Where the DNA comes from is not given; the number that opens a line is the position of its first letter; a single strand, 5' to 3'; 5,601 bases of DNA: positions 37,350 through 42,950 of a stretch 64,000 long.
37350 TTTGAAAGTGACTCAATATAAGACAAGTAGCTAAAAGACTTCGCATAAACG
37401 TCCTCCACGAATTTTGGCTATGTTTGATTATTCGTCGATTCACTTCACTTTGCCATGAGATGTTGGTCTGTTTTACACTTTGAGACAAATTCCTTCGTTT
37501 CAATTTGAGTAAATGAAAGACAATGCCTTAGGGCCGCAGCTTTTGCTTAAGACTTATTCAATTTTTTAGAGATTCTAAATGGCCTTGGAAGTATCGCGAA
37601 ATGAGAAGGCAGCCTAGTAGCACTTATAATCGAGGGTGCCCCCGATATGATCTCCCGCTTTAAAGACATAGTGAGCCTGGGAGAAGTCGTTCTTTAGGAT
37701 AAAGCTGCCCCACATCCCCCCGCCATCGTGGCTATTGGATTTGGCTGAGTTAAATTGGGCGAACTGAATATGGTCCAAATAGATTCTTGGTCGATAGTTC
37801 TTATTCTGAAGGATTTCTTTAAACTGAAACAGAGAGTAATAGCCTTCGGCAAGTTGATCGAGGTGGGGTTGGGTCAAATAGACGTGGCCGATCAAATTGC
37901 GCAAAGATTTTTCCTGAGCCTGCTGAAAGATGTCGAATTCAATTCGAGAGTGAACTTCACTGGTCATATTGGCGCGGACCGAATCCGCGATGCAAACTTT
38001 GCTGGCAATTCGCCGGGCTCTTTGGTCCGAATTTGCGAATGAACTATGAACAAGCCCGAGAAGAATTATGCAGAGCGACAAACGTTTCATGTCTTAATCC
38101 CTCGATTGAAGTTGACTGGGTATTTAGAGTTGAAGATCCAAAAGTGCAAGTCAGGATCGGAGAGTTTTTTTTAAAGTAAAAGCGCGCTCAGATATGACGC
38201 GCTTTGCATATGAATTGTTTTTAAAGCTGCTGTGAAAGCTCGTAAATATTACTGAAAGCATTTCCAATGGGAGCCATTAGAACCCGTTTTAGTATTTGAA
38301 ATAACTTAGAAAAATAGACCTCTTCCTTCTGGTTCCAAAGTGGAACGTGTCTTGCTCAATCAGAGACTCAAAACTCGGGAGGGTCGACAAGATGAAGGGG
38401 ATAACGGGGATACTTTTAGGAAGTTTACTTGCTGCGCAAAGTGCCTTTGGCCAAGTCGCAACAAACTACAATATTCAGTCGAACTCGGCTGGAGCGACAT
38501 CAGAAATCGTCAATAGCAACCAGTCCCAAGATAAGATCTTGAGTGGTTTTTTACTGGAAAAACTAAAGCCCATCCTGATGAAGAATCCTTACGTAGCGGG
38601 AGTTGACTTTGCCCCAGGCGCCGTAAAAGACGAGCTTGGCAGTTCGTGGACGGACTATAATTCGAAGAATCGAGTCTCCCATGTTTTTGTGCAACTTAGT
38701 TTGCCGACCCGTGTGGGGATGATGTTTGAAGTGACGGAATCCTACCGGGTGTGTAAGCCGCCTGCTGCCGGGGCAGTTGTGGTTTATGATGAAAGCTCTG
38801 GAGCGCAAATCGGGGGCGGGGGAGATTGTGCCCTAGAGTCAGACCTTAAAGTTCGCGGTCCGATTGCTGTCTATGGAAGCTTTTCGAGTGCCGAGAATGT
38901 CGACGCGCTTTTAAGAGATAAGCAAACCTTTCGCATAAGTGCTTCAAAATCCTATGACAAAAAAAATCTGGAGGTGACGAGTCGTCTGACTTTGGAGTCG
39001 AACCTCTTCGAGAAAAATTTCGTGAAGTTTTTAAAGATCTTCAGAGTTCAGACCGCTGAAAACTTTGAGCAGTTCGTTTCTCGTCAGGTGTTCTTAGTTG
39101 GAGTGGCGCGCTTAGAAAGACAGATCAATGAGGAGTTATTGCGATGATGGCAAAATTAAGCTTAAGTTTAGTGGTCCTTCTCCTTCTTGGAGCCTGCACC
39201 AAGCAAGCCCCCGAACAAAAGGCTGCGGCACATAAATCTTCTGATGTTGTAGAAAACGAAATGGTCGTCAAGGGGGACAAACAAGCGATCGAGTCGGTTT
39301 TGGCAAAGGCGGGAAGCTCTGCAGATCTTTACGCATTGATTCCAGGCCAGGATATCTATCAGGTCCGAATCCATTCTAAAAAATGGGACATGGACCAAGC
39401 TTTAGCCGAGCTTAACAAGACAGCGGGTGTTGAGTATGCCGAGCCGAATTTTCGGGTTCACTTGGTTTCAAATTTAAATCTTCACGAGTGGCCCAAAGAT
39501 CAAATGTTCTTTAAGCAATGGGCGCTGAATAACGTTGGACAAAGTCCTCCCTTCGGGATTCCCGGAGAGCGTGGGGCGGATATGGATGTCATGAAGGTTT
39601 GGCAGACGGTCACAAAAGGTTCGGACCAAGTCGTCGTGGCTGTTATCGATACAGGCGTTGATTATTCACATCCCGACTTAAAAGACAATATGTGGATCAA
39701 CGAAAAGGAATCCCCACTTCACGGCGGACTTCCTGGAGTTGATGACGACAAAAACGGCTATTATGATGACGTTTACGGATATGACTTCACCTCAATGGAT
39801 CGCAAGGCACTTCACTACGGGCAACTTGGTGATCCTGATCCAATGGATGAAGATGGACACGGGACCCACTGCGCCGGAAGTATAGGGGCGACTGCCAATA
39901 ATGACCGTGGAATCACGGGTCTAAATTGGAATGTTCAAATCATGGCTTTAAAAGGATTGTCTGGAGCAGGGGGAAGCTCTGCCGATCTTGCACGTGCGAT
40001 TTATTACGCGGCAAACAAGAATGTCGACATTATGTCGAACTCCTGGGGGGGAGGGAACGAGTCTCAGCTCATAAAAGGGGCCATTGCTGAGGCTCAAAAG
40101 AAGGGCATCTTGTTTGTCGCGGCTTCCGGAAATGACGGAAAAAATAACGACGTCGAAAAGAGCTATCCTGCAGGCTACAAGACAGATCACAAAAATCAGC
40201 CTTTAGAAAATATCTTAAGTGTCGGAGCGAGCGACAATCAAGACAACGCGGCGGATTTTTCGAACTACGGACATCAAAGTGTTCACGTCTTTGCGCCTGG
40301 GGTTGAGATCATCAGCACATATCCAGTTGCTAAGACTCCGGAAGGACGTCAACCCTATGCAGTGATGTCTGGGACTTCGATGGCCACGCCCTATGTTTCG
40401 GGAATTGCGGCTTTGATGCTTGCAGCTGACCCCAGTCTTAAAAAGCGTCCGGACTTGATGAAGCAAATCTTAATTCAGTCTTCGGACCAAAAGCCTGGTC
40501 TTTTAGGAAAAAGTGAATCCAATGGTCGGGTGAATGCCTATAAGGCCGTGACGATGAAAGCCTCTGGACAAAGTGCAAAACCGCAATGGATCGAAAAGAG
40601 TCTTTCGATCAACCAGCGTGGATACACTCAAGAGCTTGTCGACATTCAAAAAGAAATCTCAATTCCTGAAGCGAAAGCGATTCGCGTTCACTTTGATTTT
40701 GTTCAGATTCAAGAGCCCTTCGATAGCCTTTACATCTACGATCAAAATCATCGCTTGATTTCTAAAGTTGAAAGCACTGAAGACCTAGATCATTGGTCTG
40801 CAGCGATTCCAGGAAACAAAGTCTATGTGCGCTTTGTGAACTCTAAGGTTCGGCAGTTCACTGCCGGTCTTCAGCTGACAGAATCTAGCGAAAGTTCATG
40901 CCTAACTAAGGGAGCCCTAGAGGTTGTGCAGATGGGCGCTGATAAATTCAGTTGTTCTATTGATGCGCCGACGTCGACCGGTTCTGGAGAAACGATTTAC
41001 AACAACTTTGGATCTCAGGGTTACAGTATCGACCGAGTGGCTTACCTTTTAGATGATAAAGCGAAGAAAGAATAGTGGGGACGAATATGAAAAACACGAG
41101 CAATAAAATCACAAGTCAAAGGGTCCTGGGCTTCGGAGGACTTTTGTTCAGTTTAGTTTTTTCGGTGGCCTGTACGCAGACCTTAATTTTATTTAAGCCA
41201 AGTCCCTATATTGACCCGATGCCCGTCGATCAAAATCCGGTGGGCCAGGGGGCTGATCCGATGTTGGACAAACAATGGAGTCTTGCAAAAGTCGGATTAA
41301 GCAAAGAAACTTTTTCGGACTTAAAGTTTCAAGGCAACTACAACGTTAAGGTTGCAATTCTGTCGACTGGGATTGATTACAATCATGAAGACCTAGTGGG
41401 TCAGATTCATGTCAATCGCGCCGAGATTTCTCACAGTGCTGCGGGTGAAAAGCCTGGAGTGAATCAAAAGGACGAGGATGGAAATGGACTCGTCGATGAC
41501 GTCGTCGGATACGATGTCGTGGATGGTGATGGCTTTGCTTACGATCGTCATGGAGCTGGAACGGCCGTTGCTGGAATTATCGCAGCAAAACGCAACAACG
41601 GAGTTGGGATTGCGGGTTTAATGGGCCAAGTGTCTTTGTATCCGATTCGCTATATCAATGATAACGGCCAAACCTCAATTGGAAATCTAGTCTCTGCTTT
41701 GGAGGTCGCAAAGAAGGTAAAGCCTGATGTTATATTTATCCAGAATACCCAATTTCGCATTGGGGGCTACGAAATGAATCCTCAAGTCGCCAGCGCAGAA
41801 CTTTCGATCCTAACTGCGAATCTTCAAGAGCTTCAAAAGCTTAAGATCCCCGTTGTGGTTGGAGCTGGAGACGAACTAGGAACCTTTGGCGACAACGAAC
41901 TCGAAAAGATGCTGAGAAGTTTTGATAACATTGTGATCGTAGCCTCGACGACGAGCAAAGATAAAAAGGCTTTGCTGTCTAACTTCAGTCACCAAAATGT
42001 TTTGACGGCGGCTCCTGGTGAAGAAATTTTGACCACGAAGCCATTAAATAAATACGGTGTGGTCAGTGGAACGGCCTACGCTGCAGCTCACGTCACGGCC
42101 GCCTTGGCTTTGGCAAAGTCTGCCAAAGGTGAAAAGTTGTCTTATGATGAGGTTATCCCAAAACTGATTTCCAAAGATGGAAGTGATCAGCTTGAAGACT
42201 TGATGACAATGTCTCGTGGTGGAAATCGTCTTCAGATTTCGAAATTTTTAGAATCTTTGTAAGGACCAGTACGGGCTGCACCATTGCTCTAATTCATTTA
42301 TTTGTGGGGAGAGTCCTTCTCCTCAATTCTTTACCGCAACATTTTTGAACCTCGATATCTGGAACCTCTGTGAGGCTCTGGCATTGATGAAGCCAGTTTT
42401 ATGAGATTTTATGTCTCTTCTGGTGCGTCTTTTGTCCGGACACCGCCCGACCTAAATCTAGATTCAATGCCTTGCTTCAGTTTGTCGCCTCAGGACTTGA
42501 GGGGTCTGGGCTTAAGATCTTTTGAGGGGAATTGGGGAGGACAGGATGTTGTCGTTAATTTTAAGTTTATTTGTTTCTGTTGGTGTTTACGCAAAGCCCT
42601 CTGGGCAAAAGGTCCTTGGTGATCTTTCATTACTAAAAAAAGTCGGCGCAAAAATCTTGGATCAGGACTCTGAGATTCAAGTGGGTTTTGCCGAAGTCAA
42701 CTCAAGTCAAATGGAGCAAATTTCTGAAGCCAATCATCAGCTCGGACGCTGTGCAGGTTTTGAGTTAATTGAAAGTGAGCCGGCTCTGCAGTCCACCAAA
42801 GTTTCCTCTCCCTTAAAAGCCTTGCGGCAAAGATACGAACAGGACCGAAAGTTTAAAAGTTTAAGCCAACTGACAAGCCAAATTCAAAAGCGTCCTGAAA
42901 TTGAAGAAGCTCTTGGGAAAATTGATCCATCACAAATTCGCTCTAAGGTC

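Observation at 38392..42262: Active subtilase translationally coupled to a paralog that has lost three of four catalytic residues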

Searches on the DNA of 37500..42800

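Call 77: search_rna_families(source=window, start=37500, end=42800, threshold=evalue, max_evalue=0.1)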
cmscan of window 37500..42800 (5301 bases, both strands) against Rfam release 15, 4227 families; matches with E-value up to 0.1: 0.
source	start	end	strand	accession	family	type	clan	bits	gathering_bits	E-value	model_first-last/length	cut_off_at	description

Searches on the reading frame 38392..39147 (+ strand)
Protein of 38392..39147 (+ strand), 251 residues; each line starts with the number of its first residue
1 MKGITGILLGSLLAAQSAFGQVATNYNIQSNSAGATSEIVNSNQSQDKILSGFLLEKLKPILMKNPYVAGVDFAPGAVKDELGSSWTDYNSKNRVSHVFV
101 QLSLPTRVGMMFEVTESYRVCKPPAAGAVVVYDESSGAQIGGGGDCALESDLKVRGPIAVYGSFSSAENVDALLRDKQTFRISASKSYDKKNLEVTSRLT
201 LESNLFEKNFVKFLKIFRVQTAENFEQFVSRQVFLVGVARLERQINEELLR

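Call 3: search_protein_families(library=pfam, proteins=[window:38392-39147:+], max_evalue=0.01)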
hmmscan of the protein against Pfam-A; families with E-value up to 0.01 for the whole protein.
window:38392-39147:+ (251 aa): 0 families

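Call 4: search_protein_families(library=ncbifam, proteins=[window:38392-39147:+], max_evalue=0.01)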
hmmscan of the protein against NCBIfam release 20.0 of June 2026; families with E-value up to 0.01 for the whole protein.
window:38392-39147:+ (251 aa): 0 families

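Call 23: find_homologous_proteins(query=window:38392-39144:+, max_evalue=0.001)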
Query window:38392-39144:+ (251 aa): 2 proteins with E <= 0.001 among 1806 candidates.
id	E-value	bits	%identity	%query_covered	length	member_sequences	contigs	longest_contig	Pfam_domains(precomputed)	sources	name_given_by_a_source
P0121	3.1e-157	539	100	100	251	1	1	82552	-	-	-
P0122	1.1e-35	141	37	91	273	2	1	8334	-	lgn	-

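Call 36: search_protein_representatives(alignment_id=A3)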
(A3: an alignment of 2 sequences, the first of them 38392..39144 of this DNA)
Query: 2 sequences, 281 profile positions. Proteins with E-value up to 0.001 (for the whole library): 46; up to 1e-10: 39; up to 1e-30: 23. The best 46 are listed.
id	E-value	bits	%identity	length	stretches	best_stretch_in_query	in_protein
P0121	6.8e-135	465.2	-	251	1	1-280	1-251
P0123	2.3e-85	302.7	-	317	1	13-281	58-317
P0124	3.8e-75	269.2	-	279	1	1-280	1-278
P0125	1.2e-58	215.1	-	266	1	35-280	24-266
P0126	1.6e-53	198.2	-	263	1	6-281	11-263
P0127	1.8e-48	181.7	-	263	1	33-280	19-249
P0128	1.4e-47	178.8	-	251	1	31-280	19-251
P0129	1.9e-47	178.3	-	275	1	33-280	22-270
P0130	8.6e-47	176.2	-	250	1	34-279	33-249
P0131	1.3e-46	175.6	-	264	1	35-280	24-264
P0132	2.4e-46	174.7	-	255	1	31-280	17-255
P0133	1.7e-44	168.6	-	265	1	22-279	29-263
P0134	9.1e-43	163.0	-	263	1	36-278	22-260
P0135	7.8e-42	159.9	-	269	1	26-279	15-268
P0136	3.5e-40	154.5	-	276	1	34-280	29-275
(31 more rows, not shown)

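Call 41: search_protein_families(library=pfam, proteins=[window:38392-39144:+], max_evalue=10)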
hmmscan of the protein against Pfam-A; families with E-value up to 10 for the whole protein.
window:38392-39144:+ (251 aa): 0 families

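Call 46: predict_structure(alignment_id=A4)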
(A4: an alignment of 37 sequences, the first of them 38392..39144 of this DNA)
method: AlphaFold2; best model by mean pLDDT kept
length: 251 residues; sequences in the alignment: 37
mean_pLDDT: 89.1   pTM: 0.83
mean pLDDT of the five models: 89.1, 89.0, 89.0, 88.3, 87.6
residues with pLDDT >= 90: 183; 70-90: 39; 50-70: 25; < 50: 4
segments of 3 or more residues with pLDDT < 50: 1-3
pLDDT, mean of each block of 10 residues (from residue 1): 51 55 95 97 91 97 96 97 90 98 96 98 79 73 77 98 92 97 95 97 95 93 79 95 97 92
secondary structure, 60 per line:
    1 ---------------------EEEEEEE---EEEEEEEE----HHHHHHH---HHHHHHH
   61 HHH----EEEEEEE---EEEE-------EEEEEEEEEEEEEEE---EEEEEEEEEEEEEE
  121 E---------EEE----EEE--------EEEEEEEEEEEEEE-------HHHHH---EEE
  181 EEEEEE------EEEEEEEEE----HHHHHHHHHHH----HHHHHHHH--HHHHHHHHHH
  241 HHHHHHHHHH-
elements in order: E22-28 E32-39 H44-50 H54-63 E68-74 E78-81 E89-103 E107-121 E131-133 E138-140 E149-162 H170-174 E178-186 E193-201 H206-216 H221-228 H231-250

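Call 49: fold_search(model_id=the predicted structure, library=pdb)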
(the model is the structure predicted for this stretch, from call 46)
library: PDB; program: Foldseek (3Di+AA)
matches with E <= 10: 1494; with E <= 0.001: 3
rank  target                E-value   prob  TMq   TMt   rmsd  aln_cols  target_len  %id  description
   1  4igw_B                6.2e-04  0.97  0.24  0.36  14.0       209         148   13  Crystal structure of kirola (Act d 11) in P6122 space group (released 2013-09-04)
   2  4igy_A                7.8e-04  0.93  0.23  0.32  13.1       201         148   12  Crystal structure of kirola (Act d 11) - triclinic form (released 2013-09-04)
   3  5gte_C                8.3e-04  0.99  0.28  0.40  11.6       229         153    7  Crystal structure of onion lachrymatory factor synthase (LFS), solute-free form (released 2017-08-23)
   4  6ka2_B                1.6e-03  0.91  0.23  0.34  12.8       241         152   11  Crystal structure of a Thebaine synthase from Papaver somniferum in complex with TBN (released 2020-06-24)
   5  5jql_G                2.2e-03  0.95  0.28  0.37  17.9       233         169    9  Crystal Structure of Phosphatidic acid Transporter Ups1/Mdm35 Void of Bound Phospholipid from Saccharomyces Cerevisiae (released 2017-07-12)
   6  5jql_A                2.4e-03  0.95  0.28  0.37  18.7       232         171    9  Crystal Structure of Phosphatidic acid Transporter Ups1/Mdm35 Void of Bound Phospholipid from Saccharomyces Cerevisiae (released 2017-07-12)
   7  7tmu_C                2.4e-03  0.94  0.27  0.39  11.8       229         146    6  Crystal Structure of the Protein of Unknown Function YPO0625 from Yersinia pestis (released 2022-02-02)
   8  4ih0                  2.8e-03  0.91  0.22  0.33  14.5       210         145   13  Crystal structure of kirola (Act d 11) from crystal soaked with serotonin (released 2013-09-04)
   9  4igv                  2.8e-03  0.90  0.25  0.35  13.1       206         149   12  Crystal structure of kirola (Act d 11) (released 2013-09-04)
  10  5jql_K                3.0e-03  0.90  0.28  0.39  18.5       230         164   11  Crystal Structure of Phosphatidic acid Transporter Ups1/Mdm35 Void of Bound Phospholipid from Saccharomyces Cerevisiae (released 2017-07-12)
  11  4igw_A                3.0e-03  0.85  0.23  0.33  13.4       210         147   12  Crystal structure of kirola (Act d 11) in P6122 space group (released 2013-09-04)
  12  4igx_C                3.4e-03  0.98  0.29  0.42   9.8       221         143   10  Crystal structure of kirola (Act d 11) - triclinic form (released 2013-09-04)
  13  6ka3_A                3.8e-03  0.95  0.28  0.41  11.0       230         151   11  Crystal structure of a Thebaine synthase from Papaver somniferum (released 2020-06-24)
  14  6ka3_D                3.8e-03  0.93  0.28  0.41  10.6       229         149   11  Crystal structure of a Thebaine synthase from Papaver somniferum (released 2020-06-24)
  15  4z3l_A                4.0e-03  0.93  0.28  0.38  10.6       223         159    9  CRYSTAL STRUCTURE OF BIRCH POLLEN ALLERGEN BET V 1 MUTANT G26L, D69I, P90L, K97I (released 2015-11-25)
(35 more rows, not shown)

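Call 76: search_protein_families(library=padloc, proteins=[window:38392-39144:+], max_evalue=0.001)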
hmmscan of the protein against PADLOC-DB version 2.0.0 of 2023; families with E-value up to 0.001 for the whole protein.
window:38392-39144:+ (251 aa): 0 families
